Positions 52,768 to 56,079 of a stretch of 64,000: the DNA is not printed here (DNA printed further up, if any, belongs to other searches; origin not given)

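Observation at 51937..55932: Two complete PilB/GspE secretion-ATPase cores fused in one 1004-aa polypeptide, paired with an unknown polytopic membrane protein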

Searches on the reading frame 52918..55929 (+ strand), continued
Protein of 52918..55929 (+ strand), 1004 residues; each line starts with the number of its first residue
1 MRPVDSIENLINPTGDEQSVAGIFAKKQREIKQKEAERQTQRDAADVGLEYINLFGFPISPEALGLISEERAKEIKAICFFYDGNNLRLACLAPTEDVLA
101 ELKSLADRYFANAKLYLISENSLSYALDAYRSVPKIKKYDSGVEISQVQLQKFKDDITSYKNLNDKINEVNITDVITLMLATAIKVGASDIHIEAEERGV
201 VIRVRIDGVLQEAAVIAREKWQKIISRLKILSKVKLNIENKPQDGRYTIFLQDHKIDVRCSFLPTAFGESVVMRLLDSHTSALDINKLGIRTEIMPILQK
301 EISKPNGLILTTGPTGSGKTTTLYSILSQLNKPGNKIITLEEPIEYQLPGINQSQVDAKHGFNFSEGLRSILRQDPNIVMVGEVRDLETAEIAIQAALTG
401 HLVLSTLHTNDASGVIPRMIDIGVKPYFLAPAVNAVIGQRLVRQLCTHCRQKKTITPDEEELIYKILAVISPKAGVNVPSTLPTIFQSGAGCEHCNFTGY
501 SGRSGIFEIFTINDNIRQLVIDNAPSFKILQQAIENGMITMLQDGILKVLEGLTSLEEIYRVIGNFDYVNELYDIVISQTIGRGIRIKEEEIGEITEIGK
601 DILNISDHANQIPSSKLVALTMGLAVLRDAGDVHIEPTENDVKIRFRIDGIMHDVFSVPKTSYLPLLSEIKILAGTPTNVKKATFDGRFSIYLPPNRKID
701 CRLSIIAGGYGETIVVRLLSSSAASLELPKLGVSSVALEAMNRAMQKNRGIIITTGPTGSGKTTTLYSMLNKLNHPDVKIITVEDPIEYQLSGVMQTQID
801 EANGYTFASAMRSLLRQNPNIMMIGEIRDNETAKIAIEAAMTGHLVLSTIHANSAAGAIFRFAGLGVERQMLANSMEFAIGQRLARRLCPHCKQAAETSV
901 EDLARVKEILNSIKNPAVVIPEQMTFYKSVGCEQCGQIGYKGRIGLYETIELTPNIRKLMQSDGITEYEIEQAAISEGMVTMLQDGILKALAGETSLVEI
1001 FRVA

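Call 69: predict_structure(alignment_id=A2)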
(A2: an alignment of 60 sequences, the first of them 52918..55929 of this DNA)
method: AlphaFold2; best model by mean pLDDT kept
length: 1004 residues; sequences in the alignment: 60
mean_pLDDT: 77.9   pTM: 0.61
mean pLDDT of the five models: 77.9, 76.0, 74.0, 73.3, 70.9
residues with pLDDT >= 90: 136; 70-90: 651; 50-70: 136; < 50: 81
segments of 3 or more residues with pLDDT < 50: 1-5, 7-15, 134-141, 316-318, 342-345, 350-352, 354-362, 576-581, 721-725, 758-761, 785-805
pLDDT, mean of each block of 10 residues (from residue 1): 43 50 66 78 83 80 76 88 79 88 77 86 84 48 60 69 79 76 83 84 84 85 78 64 74 75 77 75 72 88 88 61 78 73 51 46 59 79 83 87 84 82 88 89 91 89 82 78 90 86 88 88 80 82 91 91 65 51 75 84 79 85 85 87 82 83 81 61 66 81 76 80 58 84 87 70 71 71 50 42 53 72 82 86 88 89 86 91 87 89 91 88 87 80 86 90 86 92 92 91 83
secondary structure, 60 per line:
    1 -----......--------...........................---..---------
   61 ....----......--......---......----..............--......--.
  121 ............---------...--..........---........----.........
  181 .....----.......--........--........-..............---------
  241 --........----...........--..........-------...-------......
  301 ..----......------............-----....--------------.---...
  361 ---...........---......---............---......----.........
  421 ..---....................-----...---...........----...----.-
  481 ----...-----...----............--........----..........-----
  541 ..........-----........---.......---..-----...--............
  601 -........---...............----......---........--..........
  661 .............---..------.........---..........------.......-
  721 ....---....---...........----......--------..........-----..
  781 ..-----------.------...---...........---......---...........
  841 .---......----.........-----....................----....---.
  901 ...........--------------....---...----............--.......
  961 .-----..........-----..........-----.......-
elements in order (helices of 4 or more, strands of 3 or more residues): H6-11 H20-46 H61-64 H69-74 E77-82 E86-91 H96-109 E112-117 H120-132 E142-144 H147-156 H160-167 H172-185 E190-196 E199-206 E209-216 H218-231 E243-250 E255-265 E268-277 H295-302 E307-312 H319-330 E336-339 H364-374 E378-383 H387-398 E402-407 H412-422 H426-432 E433-445 E451-453 H457-467 E485-487 E500-511 H514-521 H526-535 H541-550 H556-563 H567-573 E584-586 H589-600 H602-609 H614-627 E632-637 E641-648 E651-659 H660-673 E685-693 E697-706 E713-719 H721-724 H728-731 H735-745 E750-755 H764-773 E779-782 H807-817 E821-826 H830-841 E845-850 H855-863 H869-875 E876-888 E893-896 H900-911 E926-929 E940-951 H954-961 H967-976 H982-991 H997-1003
